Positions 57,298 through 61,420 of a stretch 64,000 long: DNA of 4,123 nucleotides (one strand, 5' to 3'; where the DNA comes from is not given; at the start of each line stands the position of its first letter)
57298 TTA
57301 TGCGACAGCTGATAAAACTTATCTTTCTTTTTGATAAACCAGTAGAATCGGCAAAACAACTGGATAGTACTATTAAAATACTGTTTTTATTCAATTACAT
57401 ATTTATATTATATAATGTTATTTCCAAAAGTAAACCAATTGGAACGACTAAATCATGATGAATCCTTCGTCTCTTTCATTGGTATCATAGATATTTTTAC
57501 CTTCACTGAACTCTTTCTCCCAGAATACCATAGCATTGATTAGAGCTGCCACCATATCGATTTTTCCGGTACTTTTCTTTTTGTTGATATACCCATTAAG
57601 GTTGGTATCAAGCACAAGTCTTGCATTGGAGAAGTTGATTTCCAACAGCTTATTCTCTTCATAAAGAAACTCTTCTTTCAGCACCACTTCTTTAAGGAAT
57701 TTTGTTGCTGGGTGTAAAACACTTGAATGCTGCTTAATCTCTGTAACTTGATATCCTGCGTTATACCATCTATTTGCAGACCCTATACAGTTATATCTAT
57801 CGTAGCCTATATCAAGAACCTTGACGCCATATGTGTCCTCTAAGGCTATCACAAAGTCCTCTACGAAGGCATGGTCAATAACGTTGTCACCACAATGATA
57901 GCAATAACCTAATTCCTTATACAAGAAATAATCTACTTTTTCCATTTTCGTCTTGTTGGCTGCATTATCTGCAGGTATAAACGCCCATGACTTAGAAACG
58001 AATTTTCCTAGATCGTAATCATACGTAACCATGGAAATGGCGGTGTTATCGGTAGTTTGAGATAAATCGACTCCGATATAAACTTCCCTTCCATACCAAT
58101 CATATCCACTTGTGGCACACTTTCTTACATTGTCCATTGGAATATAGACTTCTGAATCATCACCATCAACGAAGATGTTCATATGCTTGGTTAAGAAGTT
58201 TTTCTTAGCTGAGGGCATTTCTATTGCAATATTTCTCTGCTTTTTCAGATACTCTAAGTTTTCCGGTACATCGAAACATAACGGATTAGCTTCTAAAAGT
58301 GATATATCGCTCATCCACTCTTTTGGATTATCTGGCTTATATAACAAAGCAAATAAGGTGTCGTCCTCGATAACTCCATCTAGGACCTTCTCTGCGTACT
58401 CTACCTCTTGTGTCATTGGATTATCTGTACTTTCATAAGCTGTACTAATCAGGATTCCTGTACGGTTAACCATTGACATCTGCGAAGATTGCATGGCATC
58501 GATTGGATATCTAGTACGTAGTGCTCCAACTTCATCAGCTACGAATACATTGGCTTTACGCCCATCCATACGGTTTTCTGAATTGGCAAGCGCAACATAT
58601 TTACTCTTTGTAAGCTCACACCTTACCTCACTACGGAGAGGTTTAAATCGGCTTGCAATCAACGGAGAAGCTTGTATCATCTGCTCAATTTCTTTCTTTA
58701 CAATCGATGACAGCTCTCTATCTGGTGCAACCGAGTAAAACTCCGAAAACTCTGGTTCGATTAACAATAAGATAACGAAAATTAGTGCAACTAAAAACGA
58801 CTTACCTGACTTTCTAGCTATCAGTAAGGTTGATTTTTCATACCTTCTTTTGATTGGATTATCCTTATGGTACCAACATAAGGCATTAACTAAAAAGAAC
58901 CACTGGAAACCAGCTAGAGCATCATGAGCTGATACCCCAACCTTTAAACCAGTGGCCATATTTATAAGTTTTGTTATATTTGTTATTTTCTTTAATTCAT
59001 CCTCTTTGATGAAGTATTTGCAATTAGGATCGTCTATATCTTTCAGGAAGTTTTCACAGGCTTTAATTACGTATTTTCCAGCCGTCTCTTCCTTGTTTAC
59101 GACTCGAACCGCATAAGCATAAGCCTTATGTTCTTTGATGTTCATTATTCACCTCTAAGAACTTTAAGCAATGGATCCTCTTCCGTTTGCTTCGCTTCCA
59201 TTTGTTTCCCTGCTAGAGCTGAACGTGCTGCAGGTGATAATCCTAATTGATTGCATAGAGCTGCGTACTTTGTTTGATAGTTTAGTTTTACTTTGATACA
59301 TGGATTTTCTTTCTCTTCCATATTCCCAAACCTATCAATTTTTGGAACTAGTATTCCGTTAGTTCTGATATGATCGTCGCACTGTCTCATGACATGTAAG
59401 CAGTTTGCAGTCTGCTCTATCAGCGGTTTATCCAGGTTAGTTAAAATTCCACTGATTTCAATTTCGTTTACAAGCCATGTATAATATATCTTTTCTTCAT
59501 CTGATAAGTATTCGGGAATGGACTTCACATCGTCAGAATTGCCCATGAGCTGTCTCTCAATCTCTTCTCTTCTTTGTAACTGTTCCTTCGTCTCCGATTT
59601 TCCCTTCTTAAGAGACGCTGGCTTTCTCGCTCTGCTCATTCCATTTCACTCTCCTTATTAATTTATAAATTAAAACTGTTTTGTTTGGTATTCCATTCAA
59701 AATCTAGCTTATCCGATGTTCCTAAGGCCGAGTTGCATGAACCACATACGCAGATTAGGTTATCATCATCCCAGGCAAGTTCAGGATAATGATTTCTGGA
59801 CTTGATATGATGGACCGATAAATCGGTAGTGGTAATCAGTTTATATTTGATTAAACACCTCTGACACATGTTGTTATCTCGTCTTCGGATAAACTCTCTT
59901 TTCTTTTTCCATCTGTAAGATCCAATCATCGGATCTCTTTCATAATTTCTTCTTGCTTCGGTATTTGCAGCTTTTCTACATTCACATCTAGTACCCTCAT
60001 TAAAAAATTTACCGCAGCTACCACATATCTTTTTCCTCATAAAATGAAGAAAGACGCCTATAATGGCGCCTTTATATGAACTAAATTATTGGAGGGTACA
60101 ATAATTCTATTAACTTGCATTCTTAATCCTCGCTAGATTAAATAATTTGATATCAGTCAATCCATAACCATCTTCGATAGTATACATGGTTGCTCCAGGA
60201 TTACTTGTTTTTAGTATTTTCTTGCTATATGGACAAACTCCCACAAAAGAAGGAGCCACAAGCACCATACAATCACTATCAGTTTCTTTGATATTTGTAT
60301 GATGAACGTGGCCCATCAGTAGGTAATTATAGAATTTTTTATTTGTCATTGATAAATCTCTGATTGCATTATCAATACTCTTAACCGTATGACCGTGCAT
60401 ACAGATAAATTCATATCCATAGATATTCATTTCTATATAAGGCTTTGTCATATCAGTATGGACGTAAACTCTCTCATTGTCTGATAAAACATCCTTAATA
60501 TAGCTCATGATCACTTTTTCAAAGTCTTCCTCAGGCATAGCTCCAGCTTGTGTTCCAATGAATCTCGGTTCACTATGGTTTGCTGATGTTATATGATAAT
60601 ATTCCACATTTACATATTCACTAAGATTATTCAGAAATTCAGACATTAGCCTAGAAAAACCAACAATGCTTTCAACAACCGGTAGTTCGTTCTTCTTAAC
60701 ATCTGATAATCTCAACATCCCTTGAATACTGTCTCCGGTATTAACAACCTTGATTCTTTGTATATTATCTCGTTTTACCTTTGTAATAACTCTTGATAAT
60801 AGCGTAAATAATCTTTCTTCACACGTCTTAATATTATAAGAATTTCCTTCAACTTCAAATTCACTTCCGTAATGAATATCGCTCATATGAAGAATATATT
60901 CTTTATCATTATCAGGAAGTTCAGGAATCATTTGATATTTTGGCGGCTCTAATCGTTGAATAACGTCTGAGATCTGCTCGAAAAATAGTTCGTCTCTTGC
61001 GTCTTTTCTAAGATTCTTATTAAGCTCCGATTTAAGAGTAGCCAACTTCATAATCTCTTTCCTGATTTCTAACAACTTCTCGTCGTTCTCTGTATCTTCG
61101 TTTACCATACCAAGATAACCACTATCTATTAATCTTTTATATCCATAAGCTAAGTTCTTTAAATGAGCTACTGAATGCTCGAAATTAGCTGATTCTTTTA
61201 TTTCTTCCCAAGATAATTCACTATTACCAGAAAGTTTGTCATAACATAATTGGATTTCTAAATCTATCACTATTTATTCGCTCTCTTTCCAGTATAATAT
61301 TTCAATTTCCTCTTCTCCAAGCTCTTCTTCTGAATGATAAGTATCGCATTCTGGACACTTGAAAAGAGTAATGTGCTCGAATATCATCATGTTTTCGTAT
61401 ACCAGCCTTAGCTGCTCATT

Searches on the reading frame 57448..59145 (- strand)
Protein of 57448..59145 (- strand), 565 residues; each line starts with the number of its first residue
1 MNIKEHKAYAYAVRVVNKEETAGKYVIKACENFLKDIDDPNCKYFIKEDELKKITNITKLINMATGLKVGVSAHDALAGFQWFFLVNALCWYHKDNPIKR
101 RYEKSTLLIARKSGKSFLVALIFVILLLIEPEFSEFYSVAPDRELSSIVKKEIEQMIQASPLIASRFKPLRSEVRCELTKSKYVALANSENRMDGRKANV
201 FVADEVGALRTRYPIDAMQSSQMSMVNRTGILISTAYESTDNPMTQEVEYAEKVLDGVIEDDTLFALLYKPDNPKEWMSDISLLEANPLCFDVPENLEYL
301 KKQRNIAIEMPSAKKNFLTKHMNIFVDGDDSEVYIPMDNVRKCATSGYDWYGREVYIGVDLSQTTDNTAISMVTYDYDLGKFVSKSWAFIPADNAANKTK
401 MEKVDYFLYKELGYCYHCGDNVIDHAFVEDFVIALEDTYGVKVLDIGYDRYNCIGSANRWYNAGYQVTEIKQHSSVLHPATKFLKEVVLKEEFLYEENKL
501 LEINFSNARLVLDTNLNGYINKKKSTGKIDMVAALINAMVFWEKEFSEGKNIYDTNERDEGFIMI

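Call 66: search_dna_similar(query=window:57448-59145:-, collection=phages, mode=protein, max_rows=12)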
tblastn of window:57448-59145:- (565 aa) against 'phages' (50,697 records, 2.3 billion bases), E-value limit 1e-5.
Records with a match: 1897; places in all: 1899; records where one place covers at least 80% of the query: 1441.
Best place of each record, by identity: 60-80% 19; <60% 1878.
By first word of the organism name: Streptococcus 412; Staphylococcus 225; Vibrio 219; Enterococcus 141; Paenibacillus 110; Lactobacillus 73; Bacillus 69; Ralstonia 58; Leuconostoc 42; Klebsiella 42; and 89 more.
By host as written in the record: - 268; Streptococcus thermophilus 130; Staphylococcus aureus 61; Ralstonia solanacearum 45; Enterococcus faecalis 43; Paenibacillus larvae 42; Gordonia terrae 3612 41; Staphylococcus sp. 31; and 636 more.
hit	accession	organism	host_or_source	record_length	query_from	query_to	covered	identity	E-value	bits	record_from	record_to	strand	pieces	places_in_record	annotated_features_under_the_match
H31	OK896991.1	Geobacillus phage GR1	Geobacillus stearothermophilus ATCC ...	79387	3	549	97%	73.3%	0e+0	826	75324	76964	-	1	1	terminase large subunit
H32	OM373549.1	Staphylococcus phage vB_SpsS-DH5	Staphylococcus pseudintermedius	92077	3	548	97%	63.4%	0e+0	684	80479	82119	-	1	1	record has no annotation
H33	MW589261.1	Staphylococcus phage vB-SscS-F1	Mammaliicoccus sciuri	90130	3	548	97%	63.3%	1e-130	682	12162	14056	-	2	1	terminase large subunit (x2)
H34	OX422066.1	Enterococcus phage Planchet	-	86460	3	554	98%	61.9%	0e+0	686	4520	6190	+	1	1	Terminase, large subunit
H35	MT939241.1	Enterococcus phage 9183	Enterococcus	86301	4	554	98%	62.0%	0e+0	688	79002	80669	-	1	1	terminase large subunit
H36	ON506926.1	Enterococcus phage TJE4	Enterococcus faecium strain UCH5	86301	4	554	98%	62.0%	0e+0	688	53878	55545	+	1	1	hypothetical protein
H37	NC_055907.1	Enterococcus phage 9183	Enterococcus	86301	4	554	98%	62.0%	0e+0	688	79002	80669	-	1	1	terminase large subunit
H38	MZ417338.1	Staphylococcus phage PG-2021_4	Mammaliicoccus sciuri C6854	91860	3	548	97%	62.5%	0e+0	666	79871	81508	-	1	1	record has no annotation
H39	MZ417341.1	Staphylococcus phage PG-2021_67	Mammaliicoccus sciuri C6854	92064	3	548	97%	62.5%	0e+0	666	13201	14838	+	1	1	record has no annotation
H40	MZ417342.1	Staphylococcus phage PG-2021_68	Mammaliicoccus sciuri C6854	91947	3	548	97%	62.5%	0e+0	666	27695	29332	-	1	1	record has no annotation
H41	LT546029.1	Enterococcus phage VFW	-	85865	2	555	98%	61.4%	0e+0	674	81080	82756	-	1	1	hypothetical protein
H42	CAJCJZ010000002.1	Enterococcus phage vB_EfaS_140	Gamoneu cheese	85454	2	555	98%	61.4%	0e+0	674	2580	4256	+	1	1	Phage terminase, large subunit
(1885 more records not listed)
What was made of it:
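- On Phage-plasmid (extrachromosomal prophage): The nearest TerL relatives are 79-92-kb siphophages (call 66), and free phage DNA would look the same.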

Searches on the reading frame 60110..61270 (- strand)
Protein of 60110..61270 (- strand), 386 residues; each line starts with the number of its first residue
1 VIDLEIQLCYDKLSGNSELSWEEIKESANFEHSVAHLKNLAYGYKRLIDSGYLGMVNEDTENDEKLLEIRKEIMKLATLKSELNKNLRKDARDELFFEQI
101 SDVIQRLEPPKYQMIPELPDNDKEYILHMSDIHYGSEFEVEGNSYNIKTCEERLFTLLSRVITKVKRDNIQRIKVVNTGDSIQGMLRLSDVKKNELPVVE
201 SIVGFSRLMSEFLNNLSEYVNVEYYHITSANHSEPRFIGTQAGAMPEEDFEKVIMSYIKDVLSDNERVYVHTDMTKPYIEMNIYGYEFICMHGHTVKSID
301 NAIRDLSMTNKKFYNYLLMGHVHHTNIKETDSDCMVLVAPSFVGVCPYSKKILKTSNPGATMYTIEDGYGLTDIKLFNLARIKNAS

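Call 14: find_encoding_contigs(protein=window:60110-61270:-, flank=10000, max_places=6)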
Protein window:60110-61270:- (386 aa): 14 contigs read that carry it; 6 places shown.
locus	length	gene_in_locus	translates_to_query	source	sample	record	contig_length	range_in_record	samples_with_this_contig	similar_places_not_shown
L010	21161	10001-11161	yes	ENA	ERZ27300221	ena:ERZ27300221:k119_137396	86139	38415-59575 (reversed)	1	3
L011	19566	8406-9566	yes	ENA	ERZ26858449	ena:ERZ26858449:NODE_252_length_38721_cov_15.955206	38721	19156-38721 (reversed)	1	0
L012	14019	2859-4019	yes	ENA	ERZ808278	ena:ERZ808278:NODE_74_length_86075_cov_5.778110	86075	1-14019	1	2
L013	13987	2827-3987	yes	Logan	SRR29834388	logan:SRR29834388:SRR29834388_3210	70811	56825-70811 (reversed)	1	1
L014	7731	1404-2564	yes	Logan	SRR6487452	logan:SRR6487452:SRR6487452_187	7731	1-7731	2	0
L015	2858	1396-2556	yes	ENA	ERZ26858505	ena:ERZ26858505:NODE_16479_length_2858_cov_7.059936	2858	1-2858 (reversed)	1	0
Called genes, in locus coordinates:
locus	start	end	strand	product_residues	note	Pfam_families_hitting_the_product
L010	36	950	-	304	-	-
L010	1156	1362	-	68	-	-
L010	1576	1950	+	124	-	PF13560:HTH_31, PF01381:HTH_3, PF12844:HTH_19, PF13413:HTH_25 (weak)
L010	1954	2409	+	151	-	-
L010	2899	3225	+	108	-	-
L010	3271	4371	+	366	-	PF00091:Tubulin, PF13809:Tubulin_2 (faint)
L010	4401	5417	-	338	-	-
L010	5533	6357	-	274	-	PF02498:Bro-N, PF03374:ANT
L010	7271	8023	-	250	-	PF01051:Rep3_N, PF21205:Rep3_C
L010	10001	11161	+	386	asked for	PF27387:YonJ_CC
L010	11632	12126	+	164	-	PF05119:Terminase_4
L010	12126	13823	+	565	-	PF03354:TerL_ATPase, PF20441:TerL_nuclease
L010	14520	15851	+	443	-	PF04860:Phage_portal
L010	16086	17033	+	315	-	PF04586:Peptidase_S78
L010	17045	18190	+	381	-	PF05065:Phage_capsid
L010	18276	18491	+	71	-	-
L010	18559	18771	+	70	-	-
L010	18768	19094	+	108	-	PF05521:Phage_HCP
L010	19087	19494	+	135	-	PF04883:HK97-gp10_like (weak)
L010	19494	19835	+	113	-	-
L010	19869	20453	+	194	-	-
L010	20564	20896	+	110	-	-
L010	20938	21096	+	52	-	-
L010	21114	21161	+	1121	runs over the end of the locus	PF24161:CCDC39 (weak), PF10145:PhageMin_Tail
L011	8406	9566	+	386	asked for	PF27387:YonJ_CC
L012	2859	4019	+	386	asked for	PF27387:YonJ_CC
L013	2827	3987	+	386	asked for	PF27387:YonJ_CC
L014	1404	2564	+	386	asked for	PF27387:YonJ_CC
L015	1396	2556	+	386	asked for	PF27387:YonJ_CC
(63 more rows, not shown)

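Call 41: find_homologous_proteins(query=L010:36-950:-, max_evalue=1e-20)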
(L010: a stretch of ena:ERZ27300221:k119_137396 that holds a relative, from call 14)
Query L010:36-950:- (304 aa): 2 proteins with E <= 1e-20 among 1364 candidates.
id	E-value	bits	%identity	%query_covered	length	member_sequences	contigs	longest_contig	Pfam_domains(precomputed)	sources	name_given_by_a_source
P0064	2.2e-180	616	100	100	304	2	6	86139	-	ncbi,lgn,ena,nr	ncbi:MAG TPA: hypothetical protein DCW90_06070 [Lachnospiraceae bacterium]|nr:hypothetical protein [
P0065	2.8e-155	534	90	100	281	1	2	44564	-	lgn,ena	-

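Call 42: find_encoding_contigs(protein=P0064, flank=10000, max_places=3)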
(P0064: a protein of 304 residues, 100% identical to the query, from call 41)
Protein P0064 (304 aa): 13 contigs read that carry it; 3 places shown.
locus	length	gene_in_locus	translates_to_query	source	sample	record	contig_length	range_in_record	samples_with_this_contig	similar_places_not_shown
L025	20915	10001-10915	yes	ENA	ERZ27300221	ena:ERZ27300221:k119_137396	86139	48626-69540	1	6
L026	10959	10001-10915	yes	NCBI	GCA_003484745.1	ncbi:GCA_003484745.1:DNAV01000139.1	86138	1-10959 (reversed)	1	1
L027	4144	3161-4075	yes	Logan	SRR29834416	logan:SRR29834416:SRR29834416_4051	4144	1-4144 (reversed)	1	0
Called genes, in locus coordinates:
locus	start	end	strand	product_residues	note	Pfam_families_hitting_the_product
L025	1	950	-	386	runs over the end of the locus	PF27387:YonJ_CC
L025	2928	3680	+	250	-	PF01051:Rep3_N, PF21205:Rep3_C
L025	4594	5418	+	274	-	PF02498:Bro-N, PF03374:ANT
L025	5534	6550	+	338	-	-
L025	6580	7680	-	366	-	PF00091:Tubulin, PF13809:Tubulin_2 (faint)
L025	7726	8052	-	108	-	-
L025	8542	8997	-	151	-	-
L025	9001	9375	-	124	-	PF13560:HTH_31, PF01381:HTH_3, PF12844:HTH_19, PF13413:HTH_25 (weak)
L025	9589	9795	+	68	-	-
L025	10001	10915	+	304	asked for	-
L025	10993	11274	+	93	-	-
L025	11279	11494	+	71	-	-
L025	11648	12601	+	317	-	PF22823:MrpR_C_cat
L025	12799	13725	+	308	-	PF27337:YorF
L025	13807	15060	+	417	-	PF00464:SHMT, PF00155:Aminotran_1_2, PF01212:Beta_elim_lyase, PF01041:DegT_DnrJ_EryC1 (weak)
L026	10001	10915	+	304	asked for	-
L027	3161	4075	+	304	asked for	-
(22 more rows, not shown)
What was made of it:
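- A more typical immunity region (divergent HTH/68-aa pair, Bro/ANT) lies elsewhere (calls 14, 42).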
